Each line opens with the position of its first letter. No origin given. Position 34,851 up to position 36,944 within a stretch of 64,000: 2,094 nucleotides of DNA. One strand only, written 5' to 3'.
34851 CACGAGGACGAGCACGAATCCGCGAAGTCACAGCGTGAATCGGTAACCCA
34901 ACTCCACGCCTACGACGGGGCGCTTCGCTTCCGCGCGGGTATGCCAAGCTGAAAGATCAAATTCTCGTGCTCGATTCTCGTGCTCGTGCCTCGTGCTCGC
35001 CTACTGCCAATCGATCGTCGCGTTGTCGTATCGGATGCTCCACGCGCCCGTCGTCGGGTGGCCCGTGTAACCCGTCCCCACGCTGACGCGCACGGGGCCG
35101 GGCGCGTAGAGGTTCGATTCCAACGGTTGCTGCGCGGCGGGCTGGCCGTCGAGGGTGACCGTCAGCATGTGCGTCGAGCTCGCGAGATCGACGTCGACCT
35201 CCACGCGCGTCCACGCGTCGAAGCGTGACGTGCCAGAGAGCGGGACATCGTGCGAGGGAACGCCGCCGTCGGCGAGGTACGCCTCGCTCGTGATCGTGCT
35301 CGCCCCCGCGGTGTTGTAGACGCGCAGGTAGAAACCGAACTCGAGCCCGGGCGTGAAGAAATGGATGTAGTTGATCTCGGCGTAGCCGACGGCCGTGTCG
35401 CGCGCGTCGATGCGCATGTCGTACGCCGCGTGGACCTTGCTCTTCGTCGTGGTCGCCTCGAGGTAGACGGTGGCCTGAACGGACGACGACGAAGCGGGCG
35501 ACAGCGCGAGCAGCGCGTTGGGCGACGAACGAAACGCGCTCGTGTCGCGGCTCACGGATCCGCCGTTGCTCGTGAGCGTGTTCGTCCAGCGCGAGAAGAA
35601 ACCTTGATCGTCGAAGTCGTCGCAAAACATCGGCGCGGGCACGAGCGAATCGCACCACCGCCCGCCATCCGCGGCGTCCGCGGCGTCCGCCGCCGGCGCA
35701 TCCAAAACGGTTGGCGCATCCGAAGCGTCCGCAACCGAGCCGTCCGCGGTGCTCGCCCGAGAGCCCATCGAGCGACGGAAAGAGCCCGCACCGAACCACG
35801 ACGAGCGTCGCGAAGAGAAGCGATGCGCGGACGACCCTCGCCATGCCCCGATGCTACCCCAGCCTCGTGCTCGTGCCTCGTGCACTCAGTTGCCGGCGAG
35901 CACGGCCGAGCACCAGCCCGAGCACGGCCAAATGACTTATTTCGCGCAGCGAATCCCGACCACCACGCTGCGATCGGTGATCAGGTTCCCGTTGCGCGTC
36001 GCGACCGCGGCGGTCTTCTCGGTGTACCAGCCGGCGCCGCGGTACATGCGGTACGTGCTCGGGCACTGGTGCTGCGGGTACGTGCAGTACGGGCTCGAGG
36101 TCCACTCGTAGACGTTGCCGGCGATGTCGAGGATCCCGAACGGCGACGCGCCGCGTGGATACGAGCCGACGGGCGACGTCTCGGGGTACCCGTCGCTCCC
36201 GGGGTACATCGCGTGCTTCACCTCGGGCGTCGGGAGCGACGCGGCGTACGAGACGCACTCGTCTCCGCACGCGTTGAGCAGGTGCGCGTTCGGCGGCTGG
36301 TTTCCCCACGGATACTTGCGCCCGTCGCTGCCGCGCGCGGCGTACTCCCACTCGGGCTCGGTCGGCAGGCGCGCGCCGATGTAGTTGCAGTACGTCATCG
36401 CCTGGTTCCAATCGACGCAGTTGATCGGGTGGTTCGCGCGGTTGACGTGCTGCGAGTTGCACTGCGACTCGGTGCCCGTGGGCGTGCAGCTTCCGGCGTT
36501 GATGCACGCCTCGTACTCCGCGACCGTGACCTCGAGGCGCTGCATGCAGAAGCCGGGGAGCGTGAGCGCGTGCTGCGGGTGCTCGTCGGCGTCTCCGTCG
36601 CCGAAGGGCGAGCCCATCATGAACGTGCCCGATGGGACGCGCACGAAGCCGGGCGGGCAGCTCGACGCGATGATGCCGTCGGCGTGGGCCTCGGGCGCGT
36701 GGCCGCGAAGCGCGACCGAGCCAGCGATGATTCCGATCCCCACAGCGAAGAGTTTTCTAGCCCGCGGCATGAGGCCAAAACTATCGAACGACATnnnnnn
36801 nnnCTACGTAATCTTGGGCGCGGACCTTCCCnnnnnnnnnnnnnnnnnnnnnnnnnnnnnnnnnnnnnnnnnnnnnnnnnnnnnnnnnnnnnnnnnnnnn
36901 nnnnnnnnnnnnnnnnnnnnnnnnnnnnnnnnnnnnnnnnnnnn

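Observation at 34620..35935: Gene precisely bracketed by 20-bp direct repeats and an outer 35-bp inverted repeat (cassette/MITE-like structure)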

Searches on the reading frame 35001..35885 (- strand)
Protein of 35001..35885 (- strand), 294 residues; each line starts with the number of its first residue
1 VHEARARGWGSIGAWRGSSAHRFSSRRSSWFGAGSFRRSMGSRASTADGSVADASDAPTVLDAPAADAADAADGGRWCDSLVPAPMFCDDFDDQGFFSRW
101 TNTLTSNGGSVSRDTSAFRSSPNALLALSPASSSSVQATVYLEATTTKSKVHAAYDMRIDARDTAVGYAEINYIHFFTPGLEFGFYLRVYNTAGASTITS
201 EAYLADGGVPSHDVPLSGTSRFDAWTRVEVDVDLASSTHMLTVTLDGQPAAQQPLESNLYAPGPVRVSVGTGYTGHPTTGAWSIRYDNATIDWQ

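Call 9: search_protein_families(library=pfam, proteins=[window:35001-35885:-], max_evalue=0.01)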
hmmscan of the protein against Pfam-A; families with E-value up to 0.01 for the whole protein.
window:35001-35885:- (294 aa): 0 families
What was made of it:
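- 35001..35844 (-): Cargo gene 2: lipoprotein with a ConA-like beta-jelly-roll domain. It has a 1-nt insertion near 35742-35749, which is either a pseudogene mutation or a sequencing error. No Pfam family (call 9).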

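Call 12: find_homologous_proteins(query=window:35001-35885:-, max_evalue=0.001)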
Query window:35001-35885:- (294 aa): 22 proteins with E <= 0.001 among 5787 candidates.
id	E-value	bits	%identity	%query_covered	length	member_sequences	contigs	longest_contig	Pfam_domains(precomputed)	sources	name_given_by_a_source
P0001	2.1e-164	564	100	87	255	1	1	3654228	-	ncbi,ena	-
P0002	3.7e-137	475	81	89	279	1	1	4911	-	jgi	jgi:hypothetical protein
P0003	8.7e-103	362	70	74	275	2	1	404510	-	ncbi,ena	-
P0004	3.5e-102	360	70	75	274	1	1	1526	-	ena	-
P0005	2.7e-93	331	63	84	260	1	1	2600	-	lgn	-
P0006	5.8e-93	330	60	90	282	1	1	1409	-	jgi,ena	-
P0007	9.3e-91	322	60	84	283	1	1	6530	-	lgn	-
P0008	3.2e-88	314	63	74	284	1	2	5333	-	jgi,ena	-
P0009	9.2e-87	309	56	93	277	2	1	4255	-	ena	-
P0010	4.8e-86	307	61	84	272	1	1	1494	-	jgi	jgi:hypothetical protein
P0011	2.2e-85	305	61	79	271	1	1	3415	-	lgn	-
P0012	3.8e-83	297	59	77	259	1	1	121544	-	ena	-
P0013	1.7e-82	295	62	74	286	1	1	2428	-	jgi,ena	-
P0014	2.4e-77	278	57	74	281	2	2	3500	-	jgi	jgi:hypothetical protein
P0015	7.0e-75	270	52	84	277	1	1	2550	-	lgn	-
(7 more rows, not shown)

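Call 14: find_encoding_contigs(protein=P0001, flank=10000, max_places=5)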
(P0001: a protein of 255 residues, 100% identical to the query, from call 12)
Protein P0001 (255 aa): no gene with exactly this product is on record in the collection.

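Call 15: find_encoding_contigs(protein=P0002, flank=10000, max_places=5)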
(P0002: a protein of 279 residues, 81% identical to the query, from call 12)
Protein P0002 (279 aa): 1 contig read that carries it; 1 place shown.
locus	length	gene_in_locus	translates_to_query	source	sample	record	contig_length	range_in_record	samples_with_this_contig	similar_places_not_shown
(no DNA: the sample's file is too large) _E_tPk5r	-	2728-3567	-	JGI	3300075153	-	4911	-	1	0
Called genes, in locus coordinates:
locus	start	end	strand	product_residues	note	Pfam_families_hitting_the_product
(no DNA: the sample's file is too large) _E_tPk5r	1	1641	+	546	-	?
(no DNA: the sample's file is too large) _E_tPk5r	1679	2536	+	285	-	PF03781:FGE-sulfatase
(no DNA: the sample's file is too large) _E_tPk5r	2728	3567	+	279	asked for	-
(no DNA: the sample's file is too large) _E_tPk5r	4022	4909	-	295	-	?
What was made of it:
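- The P0002 contig has the same gene order as the window (call 15).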

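Call 16: find_encoding_contigs(protein=P0003, flank=10000, max_places=5)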
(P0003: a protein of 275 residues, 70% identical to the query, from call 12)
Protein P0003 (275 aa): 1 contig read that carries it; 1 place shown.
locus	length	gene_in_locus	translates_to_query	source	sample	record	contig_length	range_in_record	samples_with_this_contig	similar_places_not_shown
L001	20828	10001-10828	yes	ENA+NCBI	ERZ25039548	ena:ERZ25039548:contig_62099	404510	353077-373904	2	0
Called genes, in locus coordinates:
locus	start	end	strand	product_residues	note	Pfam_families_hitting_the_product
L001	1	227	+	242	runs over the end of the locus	-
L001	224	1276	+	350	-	PF01963:TraB_PrgY_gumN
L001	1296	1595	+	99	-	-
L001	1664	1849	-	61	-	-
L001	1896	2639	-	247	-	PF01311:Bac_export_1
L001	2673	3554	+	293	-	PF22622:MFE-2_hydrat-2_N, PF13452:FAS1_DH_region (faint), PF01575:MaoC_dehydratas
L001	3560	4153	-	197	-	-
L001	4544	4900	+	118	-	-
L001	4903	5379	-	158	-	-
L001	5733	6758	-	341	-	-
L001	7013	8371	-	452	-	PF01871:AMMECR1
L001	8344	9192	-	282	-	-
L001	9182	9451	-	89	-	-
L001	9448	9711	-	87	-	-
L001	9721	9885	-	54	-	-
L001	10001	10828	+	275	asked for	-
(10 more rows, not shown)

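Call 20: find_related_loci(query=A1, collection=metagenome_contigs, flank=5000)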
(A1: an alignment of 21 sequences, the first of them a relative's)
Query A1 (279 aa) in metagenome_contigs; peptide patterns used: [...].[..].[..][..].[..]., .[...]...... (x = any residue, [..] = any of these).
232 stretches matched a pattern; 17 encode a relative of the query (tblastn E <= 1e-3); 17 distinct loci.
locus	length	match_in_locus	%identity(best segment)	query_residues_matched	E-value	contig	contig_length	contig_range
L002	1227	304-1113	59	9-279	2e-107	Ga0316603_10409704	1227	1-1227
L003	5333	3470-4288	56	8-279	5e-95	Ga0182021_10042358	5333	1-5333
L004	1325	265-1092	57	6-279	4e-97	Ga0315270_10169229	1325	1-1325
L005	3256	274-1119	53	1-279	2e-87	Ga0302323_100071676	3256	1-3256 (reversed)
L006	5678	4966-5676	54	6-240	1e-69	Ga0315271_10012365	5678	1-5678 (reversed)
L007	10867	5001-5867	44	1-278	3e-67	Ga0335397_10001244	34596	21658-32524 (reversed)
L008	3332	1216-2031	42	18-279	3e-59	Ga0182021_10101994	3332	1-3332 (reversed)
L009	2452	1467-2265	54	4-279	2e-81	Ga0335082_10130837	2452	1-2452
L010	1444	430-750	45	169-278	2e-26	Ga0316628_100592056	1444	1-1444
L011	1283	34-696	28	61-277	2e-19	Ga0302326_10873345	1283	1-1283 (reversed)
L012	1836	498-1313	28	4-276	2e-15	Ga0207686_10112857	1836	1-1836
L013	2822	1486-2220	26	39-277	4e-15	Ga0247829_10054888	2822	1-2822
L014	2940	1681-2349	28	62-277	4e-13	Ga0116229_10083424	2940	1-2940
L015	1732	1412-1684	34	32-130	8e-11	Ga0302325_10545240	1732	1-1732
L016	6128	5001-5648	25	62-277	3e-9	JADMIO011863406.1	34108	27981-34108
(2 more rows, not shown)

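Call 67: predict_structure(alignment_id=A1)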
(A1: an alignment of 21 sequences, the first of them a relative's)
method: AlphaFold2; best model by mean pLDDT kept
length: 279 residues; sequences in the alignment: 21
mean_pLDDT: 83.8   pTM: 0.76
mean pLDDT of the five models: 83.8, 82.4, 82.3, 80.6, 76.8
residues with pLDDT >= 90: 185; 70-90: 34; 50-70: 13; < 50: 47
segments of 3 or more residues with pLDDT < 50: 1-3, 26-59
pLDDT, mean of each block of 10 residues (from residue 1): 49 50 45 39 37 43 86 89 94 96 89 97 98 98 94 96 96 90 97 96 93 98 95 98 97 97 95 97
secondary structure, 60 per line:
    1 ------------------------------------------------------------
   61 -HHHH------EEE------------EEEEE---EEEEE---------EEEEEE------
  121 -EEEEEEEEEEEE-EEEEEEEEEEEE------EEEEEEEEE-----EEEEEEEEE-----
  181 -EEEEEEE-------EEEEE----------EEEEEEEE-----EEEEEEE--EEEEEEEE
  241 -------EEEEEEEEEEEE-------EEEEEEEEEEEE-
elements in order: H62-65 E72-74 E87-91 E95-99 E109-114 E122-133 E135-146 E153-161 E167-175 E182-188 E196-200 E211-218 E224-230 E233-240 E248-259 E267-278
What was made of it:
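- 35001..35844 (-): AlphaFold2 model, pLDDT 84 (call 67).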

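Call 71: fold_search(model_id=the predicted structure, library=pdb)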
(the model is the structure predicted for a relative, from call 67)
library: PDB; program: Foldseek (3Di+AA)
matches with E <= 10: 1369; with E <= 0.001: 286
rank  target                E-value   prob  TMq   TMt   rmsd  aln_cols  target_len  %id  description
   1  2zzj                  3.8e-08  1.00  0.57  0.65   4.2       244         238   15  Crystal structure of endo-beta-1,4-glucuronan lyase from fungus Trichoderma reesei (released 2009-05-05)
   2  8q28_B                3.7e-06  1.00  0.48  0.55   8.4       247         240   12  Se-Met labelled TtX122A - A domain of unknown function from the Teredinibacter turnerae protein TERTU_3803 (released 2024-03-13)
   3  8q29_A                4.0e-06  1.00  0.51  0.58   5.9       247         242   13  TtX122A - A domain of unknown function from the Teredinibacter turnerae protein TERTU_3803 (released 2024-03-13)
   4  7eo3                  5.4e-06  1.00  0.45  0.45   9.1       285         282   12  X-ray structure analysis of beita-1,3-glucanase (released 2022-03-02)
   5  8q2a_C                7.5e-06  1.00  0.48  0.57   7.6       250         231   11  TtX122B - A domain of unknown function from the Teredinibacter turnerae protein TERTU_2913 (released 2024-03-13)
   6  8q2a_A                7.9e-06  1.00  0.46  0.54   8.5       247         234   10  TtX122B - A domain of unknown function from the Teredinibacter turnerae protein TERTU_2913 (released 2024-03-13)
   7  2a6z                  8.3e-06  1.00  0.33  0.40   9.1       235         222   14  Crystal structure of Emp47p carbohydrate recognition domain (CRD), monoclinic crystal form 1 (released 2006-01-31)
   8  8q28_A                1.3e-05  1.00  0.49  0.55   6.1       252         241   13  Se-Met labelled TtX122A - A domain of unknown function from the Teredinibacter turnerae protein TERTU_3803 (released 2024-03-13)
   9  2a71_A                1.3e-05  1.00  0.41  0.50   5.7       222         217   14  Crystal structure of Emp47p carbohydrate recognition domain (CRD), orthorhombic crystal form (released 2006-01-31)
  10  3dgt                  1.5e-05  1.00  0.49  0.49   7.3       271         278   12  The 1.5 A crystal structure of endo-1,3-beta-glucanase from Streptomyces sioyaensis (released 2008-09-02)
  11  7kr6_AAA              1.5e-05  1.00  0.51  0.59   4.9       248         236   13  Glycoside hydrolase family 16 endo-glucanase from Bacteroides ovatus in complex with G4G3G-2F-DNP (released 2021-05-19)
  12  4bow_A                1.6e-05  1.00  0.50  0.55   5.4       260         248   10  Crystal structure of LamA_E269S from Z. galactanivorans in complex with laminaritriose and laminaritetraose (released 2013-12-18)
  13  6hox                  1.8e-05  1.00  0.37  0.27   6.6       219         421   11  Crystal structure of the binding domain of Paraclostridial Mosquitocidal Protein 1 (released 2019-07-10)
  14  3v0a_B                1.9e-05  1.00  0.38  0.11   7.3       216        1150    9  2.7 angstrom crystal structure of BoNT/Ai in complex with NTNHA (released 2012-03-14)
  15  2a71_B                1.9e-05  1.00  0.38  0.46   7.9       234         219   12  Crystal structure of Emp47p carbohydrate recognition domain (CRD), orthorhombic crystal form (released 2006-01-31)
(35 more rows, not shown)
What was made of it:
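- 35001..35844 (-): Foldseek best hits PL20, GH16 and PL7 (call 71).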

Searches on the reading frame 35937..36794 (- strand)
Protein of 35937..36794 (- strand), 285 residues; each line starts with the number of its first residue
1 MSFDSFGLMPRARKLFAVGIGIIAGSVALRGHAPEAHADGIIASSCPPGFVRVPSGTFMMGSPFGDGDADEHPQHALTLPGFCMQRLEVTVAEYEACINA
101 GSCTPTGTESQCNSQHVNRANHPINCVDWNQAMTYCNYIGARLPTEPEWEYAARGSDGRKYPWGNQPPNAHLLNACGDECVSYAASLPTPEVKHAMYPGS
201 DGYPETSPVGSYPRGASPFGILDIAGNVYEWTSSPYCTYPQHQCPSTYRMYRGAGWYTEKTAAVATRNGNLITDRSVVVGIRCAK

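Call 9: search_protein_families(library=pfam, proteins=[window:35937-36794:-], max_evalue=0.01)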
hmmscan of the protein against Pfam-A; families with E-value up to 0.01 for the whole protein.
window:35937-36794:- (285 aa): 1 family
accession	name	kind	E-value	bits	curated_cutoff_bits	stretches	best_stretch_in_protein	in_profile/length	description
PF03781.23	FGE-sulfatase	-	1.4e-49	169.5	23.3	1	48-285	3-255/255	Sulfatase-modifying factor enzyme 1-like domain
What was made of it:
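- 35937..36794 (-): Flank gene 3: FGE-sulfatase family protein, conserved in relatives. Its stop (35937-35939) is the right edge of the insert. Pfam FGE-sulfatase (call 9).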

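Call 11: find_encoding_contigs(protein=window:35937-36794:-, flank=10000, max_places=10)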
Protein window:35937-36794:- (285 aa): no gene with exactly this product is on record in the collection.

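Call 44: find_homologous_proteins(query=window:35937-36794:-, max_evalue=1e-60)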
Query window:35937-36794:- (285 aa): 144 proteins with E <= 1e-60 among 6246 candidates; the best 120 are listed.
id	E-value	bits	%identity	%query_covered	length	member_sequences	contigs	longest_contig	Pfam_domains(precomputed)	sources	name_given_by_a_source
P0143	4.7e-192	655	96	100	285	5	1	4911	PF03781.23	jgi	jgi:formylglycine-generating enzyme required for sulfatase activity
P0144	1.4e-163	561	82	100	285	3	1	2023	PF03781.23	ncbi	-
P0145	2.7e-138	478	72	98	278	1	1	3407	PF03781.23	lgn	-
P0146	6.1e-137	474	74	97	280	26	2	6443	PF03781.23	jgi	-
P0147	6.3e-135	467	72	96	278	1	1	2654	PF03781.23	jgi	jgi:formylglycine-generating enzyme required for sulfatase activity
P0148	3.7e-134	465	72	93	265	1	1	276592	PF03781.23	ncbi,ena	-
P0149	1.5e-132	459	76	88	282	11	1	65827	PF03781.23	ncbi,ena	-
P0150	6.7e-132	457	74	88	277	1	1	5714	PF03781.23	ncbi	-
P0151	1.4e-127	443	74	88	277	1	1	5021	PF03781.23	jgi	jgi:formylglycine-generating enzyme required for sulfatase activity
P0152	4.5e-127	441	73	88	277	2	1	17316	PF03781.23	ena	-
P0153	6.3e-126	438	77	86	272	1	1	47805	PF03781.23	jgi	jgi:formylglycine-generating enzyme required for sulfatase activity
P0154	9.1e-125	434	72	92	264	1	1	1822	PF03781.23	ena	-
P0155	1.5e-122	427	73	84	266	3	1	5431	PF03781.23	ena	-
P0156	2.6e-122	426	70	88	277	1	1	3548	PF03781.23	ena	-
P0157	9.4e-121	421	65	97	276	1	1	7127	PF03781.23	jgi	jgi:formylglycine-generating enzyme required for sulfatase activity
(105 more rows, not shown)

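Call 45: list_cluster_members(proteins=[P0143, P0002, P0001, P0144, P0029])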
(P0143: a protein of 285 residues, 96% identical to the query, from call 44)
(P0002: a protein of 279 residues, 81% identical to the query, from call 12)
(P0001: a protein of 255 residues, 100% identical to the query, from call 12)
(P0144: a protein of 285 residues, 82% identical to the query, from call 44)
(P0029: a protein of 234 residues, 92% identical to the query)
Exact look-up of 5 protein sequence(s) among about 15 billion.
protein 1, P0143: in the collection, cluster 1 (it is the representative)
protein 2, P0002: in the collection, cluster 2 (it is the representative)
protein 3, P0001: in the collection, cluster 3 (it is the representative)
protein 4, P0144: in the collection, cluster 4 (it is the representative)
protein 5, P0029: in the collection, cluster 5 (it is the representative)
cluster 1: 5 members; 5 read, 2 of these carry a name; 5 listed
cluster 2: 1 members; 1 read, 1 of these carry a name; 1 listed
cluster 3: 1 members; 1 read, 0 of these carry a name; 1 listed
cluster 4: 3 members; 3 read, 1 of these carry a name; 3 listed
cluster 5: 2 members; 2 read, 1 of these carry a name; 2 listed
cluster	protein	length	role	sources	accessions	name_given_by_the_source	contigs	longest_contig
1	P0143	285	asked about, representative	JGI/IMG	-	formylglycine-generating enzyme required for sulfatase activity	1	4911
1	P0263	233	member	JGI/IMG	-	formylglycine-generating enzyme required for sulfatase activity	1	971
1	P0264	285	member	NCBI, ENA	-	-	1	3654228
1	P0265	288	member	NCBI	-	-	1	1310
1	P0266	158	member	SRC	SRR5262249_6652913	-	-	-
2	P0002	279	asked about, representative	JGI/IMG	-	hypothetical protein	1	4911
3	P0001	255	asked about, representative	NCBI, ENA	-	-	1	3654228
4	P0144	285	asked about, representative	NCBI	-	-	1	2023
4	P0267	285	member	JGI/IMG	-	formylglycine-generating enzyme required for sulfatase activity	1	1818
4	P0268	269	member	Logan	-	-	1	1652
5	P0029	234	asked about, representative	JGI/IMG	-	hypothetical protein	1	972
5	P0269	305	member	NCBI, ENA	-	-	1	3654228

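Call 46: find_encoding_contigs(protein=P0265, flank=5000, max_places=3)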
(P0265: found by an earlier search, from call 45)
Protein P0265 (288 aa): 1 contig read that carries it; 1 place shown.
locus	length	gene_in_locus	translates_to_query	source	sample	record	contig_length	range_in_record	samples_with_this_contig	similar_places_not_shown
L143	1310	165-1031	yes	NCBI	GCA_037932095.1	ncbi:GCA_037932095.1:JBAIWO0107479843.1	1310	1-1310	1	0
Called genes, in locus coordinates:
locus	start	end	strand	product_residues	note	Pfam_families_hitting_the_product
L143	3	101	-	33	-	?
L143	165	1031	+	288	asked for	PF03781:FGE-sulfatase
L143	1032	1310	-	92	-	?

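Call 47: find_encoding_contigs(protein=P0263, flank=5000, max_places=3)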
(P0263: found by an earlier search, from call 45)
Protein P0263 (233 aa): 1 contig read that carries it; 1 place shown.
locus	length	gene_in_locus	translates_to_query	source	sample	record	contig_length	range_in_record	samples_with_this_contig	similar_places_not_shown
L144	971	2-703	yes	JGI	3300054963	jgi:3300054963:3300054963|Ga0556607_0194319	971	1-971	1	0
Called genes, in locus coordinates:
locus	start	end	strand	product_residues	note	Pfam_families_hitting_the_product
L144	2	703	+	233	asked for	PF03781:FGE-sulfatase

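Call 69: find_encoding_contigs(protein=P0144, flank=5000, max_places=4)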
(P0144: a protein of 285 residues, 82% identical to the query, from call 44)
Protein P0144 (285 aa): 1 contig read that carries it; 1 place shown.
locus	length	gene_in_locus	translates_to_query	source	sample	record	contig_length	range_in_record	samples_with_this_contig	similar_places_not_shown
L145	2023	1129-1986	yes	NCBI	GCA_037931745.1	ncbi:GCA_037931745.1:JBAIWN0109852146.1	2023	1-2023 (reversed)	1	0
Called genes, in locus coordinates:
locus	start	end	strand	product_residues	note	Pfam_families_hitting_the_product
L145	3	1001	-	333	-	?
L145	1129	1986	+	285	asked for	PF03781:FGE-sulfatase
